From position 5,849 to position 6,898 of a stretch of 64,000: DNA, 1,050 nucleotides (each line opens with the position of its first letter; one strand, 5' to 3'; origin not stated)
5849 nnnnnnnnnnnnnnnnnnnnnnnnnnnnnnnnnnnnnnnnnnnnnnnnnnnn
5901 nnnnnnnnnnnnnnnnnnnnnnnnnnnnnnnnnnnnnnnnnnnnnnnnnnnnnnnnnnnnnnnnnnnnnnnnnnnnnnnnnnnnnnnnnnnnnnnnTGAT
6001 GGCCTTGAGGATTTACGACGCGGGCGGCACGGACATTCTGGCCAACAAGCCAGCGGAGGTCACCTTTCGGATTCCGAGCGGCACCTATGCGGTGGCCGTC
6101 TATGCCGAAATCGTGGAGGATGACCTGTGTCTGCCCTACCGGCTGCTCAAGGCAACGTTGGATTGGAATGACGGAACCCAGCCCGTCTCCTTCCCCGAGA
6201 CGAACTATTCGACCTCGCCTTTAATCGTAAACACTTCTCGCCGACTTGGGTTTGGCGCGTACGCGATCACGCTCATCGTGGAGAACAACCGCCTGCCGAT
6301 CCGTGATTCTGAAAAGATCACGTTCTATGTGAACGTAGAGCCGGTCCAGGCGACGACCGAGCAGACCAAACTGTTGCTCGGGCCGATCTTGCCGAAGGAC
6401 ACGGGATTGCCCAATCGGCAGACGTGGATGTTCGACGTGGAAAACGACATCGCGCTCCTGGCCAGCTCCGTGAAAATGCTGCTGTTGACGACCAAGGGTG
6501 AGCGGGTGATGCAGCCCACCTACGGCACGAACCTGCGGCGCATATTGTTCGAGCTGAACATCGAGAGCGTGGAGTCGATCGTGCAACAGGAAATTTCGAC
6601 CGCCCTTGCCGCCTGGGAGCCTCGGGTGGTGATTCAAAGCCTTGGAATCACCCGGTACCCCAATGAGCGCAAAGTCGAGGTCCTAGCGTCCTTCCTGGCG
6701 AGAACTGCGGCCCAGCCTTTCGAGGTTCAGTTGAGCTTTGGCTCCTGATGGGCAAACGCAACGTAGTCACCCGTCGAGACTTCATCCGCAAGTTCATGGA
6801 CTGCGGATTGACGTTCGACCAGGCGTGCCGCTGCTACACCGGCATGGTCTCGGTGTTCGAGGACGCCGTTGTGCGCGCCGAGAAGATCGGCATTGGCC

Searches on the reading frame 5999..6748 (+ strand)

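Call 45: search_protein_families(library=phrogs, proteins=[window:5999-6748:+], max_evalue=0.001)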
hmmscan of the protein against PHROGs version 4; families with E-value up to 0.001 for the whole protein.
window:5999-6748:+ (249 aa): 3 families
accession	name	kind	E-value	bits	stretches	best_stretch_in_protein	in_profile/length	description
phrog_261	-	tail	5.3e-17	63.5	1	155-244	48-138/312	baseplate wedge subunit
phrog_43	-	tail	6.9e-16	59.1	1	149-242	17-111/126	baseplate wedge subunit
phrog_975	-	tail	0.00011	22.5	1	154-205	137-188/238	baseplate protein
